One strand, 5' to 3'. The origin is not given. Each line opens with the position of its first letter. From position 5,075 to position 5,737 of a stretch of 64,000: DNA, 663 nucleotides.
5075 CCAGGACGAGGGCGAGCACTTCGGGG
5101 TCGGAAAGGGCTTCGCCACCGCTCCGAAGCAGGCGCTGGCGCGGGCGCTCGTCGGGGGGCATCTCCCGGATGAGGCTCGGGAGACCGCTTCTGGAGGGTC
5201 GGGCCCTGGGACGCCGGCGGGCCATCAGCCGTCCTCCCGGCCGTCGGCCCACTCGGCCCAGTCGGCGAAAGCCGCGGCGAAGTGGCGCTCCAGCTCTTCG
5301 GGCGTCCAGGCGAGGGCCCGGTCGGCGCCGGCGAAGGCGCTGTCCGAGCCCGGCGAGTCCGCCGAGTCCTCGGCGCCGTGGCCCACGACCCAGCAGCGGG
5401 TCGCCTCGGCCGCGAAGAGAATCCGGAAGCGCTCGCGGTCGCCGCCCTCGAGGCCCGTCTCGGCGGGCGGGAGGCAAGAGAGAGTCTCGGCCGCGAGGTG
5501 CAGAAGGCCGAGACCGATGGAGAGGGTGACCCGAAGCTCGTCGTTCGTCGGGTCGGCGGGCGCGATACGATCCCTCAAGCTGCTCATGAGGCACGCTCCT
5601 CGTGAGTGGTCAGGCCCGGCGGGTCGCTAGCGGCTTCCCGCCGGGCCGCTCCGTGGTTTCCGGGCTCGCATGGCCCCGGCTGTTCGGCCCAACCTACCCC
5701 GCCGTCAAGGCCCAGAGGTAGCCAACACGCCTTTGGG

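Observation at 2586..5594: Mobile-element-like insert between the two arrays: RHH protein, IS1-family element, and a translationally coupled hypA-radC-hypB operon diverging from the array 2 leader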

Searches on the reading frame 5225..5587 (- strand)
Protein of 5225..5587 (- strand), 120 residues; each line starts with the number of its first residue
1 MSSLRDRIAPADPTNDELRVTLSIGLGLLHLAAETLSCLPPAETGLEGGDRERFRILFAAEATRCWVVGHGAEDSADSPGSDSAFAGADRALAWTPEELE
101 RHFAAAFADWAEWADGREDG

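Call 5: search_protein_families(library=pfam, proteins=[window:5225-5587:-], max_evalue=0.1)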
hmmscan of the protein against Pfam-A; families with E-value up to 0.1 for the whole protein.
window:5225-5587:- (120 aa): 0 families

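Call 9: search_protein_families(library=ncbifam, proteins=[window:5225-5587:-], max_evalue=0.1)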
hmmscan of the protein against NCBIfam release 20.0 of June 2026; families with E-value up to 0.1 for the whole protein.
window:5225-5587:- (120 aa): 0 families

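Call 10: search_protein_families(library=phrogs, proteins=[window:5225-5587:-], max_evalue=0.1)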
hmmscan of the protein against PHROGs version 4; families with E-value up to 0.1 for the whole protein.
window:5225-5587:- (120 aa): 0 families

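Call 11: search_protein_families(library=padloc, proteins=[window:5225-5587:-], max_evalue=0.1)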
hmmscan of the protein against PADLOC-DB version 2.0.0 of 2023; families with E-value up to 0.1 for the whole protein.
window:5225-5587:- (120 aa): 0 families

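Call 14: find_encoding_contigs(protein=window:5225-5587:-, flank=10000, max_places=10)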
Protein window:5225-5587:- (120 aa): no gene with exactly this product is on record in the collection.

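Call 17: find_homologous_proteins(query=window:5225-5587:-, max_evalue=0.001)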
Query window:5225-5587:- (120 aa): 8 proteins with E <= 0.001 among 27 candidates.
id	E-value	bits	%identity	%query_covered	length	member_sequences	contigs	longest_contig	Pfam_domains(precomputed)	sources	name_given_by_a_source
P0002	3.9e-73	261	100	100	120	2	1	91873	-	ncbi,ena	-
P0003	1.9e-49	185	78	100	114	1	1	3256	-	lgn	-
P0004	1.6e-48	182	74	100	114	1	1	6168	-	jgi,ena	jgi:hypothetical protein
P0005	9.6e-48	179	75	95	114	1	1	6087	-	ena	-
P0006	2.3e-46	175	74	93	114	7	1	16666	-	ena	-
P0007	2.9e-46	174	75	93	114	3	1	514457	-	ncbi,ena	-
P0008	2.3e-29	120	61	92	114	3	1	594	-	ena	-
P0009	4.7e-29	119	59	93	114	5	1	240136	-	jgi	jgi:hypothetical protein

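Call 18: find_encoding_contigs(protein=P0002, flank=10000, max_places=4)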
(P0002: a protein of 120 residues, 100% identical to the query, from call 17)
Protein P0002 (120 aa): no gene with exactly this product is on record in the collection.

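Call 19: find_encoding_contigs(protein=P0007, flank=10000, max_places=4)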
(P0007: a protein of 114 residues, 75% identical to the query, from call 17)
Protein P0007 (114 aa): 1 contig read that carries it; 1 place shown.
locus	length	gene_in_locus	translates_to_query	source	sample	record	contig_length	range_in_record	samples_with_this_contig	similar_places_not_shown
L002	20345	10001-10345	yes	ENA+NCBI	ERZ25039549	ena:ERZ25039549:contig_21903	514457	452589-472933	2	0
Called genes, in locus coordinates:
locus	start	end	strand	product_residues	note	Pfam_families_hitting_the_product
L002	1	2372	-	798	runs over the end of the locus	PF05729:NACHT (weak), PF03781:FGE-sulfatase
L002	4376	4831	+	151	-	-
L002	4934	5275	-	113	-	PF01850:PIN (weak)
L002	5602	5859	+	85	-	-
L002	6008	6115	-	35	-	-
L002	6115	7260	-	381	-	PF06114:Peptidase_M78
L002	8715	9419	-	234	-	PF13643:DUF4145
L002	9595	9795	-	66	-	-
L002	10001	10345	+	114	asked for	-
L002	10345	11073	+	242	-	PF20582:UPF0758_N, PF14464:Prok-JAB (weak), PF04002:RadC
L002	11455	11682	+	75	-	PF12728:HTH_17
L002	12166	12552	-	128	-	PF02021:UPF0102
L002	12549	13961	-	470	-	PF01921:tRNA-synt_1f (faint), PF01406:tRNA-synt_1e, PF09334:tRNA-synt_1g (weak), PF09190:DALR_2 (weak), PF23493:CysS_C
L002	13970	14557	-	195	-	PF00963:Cohesin (weak)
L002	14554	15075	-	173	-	PF01327:Pep_deformylase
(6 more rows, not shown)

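Call 20: find_encoding_contigs(protein=P0009, flank=10000, max_places=4)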
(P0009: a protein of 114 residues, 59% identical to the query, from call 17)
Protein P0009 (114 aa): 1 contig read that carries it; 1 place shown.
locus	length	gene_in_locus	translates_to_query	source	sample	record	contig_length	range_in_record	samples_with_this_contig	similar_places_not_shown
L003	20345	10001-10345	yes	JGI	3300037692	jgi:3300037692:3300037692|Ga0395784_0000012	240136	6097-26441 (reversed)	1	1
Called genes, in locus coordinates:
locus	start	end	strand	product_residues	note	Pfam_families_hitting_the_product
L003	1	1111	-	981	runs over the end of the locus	PF01582:TIR (weak), PF13676:TIR_2, PF05729:NACHT (faint), PF03781:FGE-sulfatase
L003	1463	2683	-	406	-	PF13006:Nterm_IS4, PF01609:DDE_Tnp_1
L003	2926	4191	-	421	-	PF04326:SLFN_AlbA_2, PF13749:HATPase_c_4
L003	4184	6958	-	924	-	PF13304:AAA_21 (weak)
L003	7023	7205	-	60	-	-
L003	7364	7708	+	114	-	-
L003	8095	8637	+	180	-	-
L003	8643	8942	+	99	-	-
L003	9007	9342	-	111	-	-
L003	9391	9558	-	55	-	PF13338:AbiEi_4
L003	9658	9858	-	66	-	PF01402:RHH_1 (weak)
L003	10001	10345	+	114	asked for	-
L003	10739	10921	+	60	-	-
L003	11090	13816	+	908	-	-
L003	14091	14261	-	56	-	-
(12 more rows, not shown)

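Call 24: find_encoding_contigs(protein=P0006, flank=10000, max_places=4)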
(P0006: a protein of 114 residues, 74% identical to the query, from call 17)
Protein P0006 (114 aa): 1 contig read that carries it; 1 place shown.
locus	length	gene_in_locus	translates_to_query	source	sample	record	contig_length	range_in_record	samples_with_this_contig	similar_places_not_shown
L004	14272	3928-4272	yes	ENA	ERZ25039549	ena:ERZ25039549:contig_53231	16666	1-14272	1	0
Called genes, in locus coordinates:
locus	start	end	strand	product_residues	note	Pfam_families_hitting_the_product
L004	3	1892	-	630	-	?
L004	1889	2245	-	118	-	PF21983:NikA-like, PF05713:MobC (weak)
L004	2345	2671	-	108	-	PF21983:NikA-like (weak)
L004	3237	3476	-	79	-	-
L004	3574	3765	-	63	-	PF12651:RHH_3, PF01402:RHH_1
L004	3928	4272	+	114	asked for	-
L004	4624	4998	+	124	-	PF04002:RadC, PF14464:Prok-JAB (weak)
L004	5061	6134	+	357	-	PF01909:NTP_transf_2 (faint)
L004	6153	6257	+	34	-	-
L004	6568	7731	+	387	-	PF01381:HTH_3, PF12844:HTH_19, PF13560:HTH_31, PF06114:Peptidase_M78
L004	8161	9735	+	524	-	PF13175:AAA_15, PF13304:AAA_21 (weak), PF13175:AAA_15, PF13304:AAA_21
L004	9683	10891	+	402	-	-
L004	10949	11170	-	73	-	PF15919:HicB_lk_antitox (weak)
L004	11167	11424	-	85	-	PF07927:HicA_toxin (weak)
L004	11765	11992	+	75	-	-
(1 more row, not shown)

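Call 25: find_encoding_contigs(protein=P0004, flank=10000, max_places=4)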
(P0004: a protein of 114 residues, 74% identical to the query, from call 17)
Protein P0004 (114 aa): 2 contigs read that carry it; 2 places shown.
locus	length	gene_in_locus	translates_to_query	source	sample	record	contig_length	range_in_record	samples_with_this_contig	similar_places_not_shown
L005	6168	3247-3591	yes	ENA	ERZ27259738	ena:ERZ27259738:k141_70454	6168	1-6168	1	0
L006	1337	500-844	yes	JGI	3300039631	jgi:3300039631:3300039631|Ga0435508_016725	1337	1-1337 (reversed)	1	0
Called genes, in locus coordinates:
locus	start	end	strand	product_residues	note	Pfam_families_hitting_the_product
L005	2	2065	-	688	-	?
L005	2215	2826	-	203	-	PF13338:AbiEi_4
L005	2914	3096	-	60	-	-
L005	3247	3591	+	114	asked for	-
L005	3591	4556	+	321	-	PF20582:UPF0758_N, PF04002:RadC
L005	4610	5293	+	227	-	-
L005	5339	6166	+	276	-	?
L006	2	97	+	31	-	?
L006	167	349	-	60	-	-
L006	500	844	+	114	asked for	-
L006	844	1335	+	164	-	?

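Call 26: find_encoding_contigs(protein=P0005, flank=10000, max_places=4)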
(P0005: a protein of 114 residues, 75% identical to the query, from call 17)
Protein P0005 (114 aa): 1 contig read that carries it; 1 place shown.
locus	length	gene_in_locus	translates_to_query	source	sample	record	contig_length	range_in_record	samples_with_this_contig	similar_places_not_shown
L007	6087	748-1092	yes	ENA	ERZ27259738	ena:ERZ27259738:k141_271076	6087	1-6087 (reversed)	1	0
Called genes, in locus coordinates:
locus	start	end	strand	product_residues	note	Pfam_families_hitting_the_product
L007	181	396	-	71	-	-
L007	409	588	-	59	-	PF01402:RHH_1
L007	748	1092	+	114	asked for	-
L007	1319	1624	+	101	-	PF04002:RadC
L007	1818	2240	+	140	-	-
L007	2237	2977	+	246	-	PF01078:Mg_chelatase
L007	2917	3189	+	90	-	PF13335:Mg_chelatase_C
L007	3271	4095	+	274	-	-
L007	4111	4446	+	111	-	-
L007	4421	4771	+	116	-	PF02452:PemK_toxin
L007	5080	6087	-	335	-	?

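Call 49: predict_structure(alignment_id=A3)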
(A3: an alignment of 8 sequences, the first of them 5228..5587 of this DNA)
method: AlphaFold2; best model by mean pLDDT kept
length: 120 residues; sequences in the alignment: 8
mean_pLDDT: 77.8   pTM: 0.69
mean pLDDT of the five models: 77.8, 77.5, 75.5, 73.2, 64.4
residues with pLDDT >= 90: 39; 70-90: 42; 50-70: 34; < 50: 5
segments of 3 or more residues with pLDDT < 50: none
pLDDT, mean of each block of 10 residues (from residue 1): 50 66 89 82 74 92 84 54 82 95 92 74
secondary structure, 60 per line:
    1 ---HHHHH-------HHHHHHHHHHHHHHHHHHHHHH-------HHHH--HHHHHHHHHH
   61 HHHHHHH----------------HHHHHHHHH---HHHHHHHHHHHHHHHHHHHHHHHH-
elements in order: H4-8 H16-37 H45-48 H51-67 H84-92 H96-119

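Call 62: find_related_loci(query=A3, collection=viral_contigs, flank=6000)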
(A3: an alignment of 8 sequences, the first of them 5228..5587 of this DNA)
Query A3 (120 aa) in viral_contigs; peptide patterns used: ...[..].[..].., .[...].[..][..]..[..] (x = any residue, [..] = any of these).
71 stretches matched a pattern, but none encodes a relative of the query by tblastn (E <= 1e-3).

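Call 106: search_dna_similar(query=window:5228-5587:-, collection=plasmids, mode=protein, max_evalue=0.001, max_rows=10)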
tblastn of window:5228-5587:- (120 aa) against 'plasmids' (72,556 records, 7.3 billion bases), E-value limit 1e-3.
No match.

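Call 109: fold_search(model_id=the predicted structure, library=viral)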
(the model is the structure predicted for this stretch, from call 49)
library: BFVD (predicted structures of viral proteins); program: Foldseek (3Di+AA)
matches with E <= 10: 76; with E <= 0.001: 0
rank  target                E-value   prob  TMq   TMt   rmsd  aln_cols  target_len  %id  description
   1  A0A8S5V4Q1            1.7e+00  0.11  0.24  0.23  11.8       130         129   10  Uncharacterized protein [Siphoviridae sp. ct87j35]
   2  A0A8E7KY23            1.8e+00  0.21  0.30  0.36   8.2       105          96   13  Uncharacterized protein [Hafnia phage Pocis76]
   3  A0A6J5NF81            2.2e+00  0.21  0.35  0.44   7.1        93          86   14  Uncharacterized protein [uncultured Caudovirales phage]
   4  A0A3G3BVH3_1          3.2e+00  0.20  0.35  0.04   8.0       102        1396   20  Tail tape measure protein [Bacillus phage vB_BcoS-136]
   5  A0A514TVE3            3.2e+00  0.15  0.35  0.21   9.4       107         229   17  Uncharacterized protein [Aeromonas phage D3]
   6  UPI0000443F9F         3.5e+00  0.16  0.35  0.37   9.1        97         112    8  (no name look-up for this kind of identifier)
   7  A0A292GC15            3.5e+00  0.11  0.31  0.27  10.3       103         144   11  (no name in the UniProt tables at hand)
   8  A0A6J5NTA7            3.5e+00  0.10  0.29  0.34  16.1       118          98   15  Uncharacterized protein [uncultured Caudovirales phage]
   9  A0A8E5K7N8            3.7e+00  0.07  0.24  0.26   9.3       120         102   14  (no name in the UniProt tables at hand)
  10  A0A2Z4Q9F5            3.7e+00  0.06  0.23  0.24  11.6       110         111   16  Uncharacterized protein [Microbacterium phage Zeta1847]
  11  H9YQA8                4.2e+00  0.08  0.25  0.19  10.7       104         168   15  (no name in the UniProt tables at hand)
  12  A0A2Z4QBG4            4.4e+00  0.04  0.21  0.19  18.3       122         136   14  (no name in the UniProt tables at hand)
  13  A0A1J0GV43            4.4e+00  0.04  0.21  0.14  14.8       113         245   19  HNH homing endonuclease protein [Vibrio phage vB_VspP_pVa5]
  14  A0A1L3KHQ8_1          4.6e+00  0.10  0.40  0.07  12.5       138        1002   18  (no name in the UniProt tables at hand)
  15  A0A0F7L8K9            4.9e+00  0.08  0.30  0.24  10.4        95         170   13  Uncharacterized protein [uncultured marine virus]
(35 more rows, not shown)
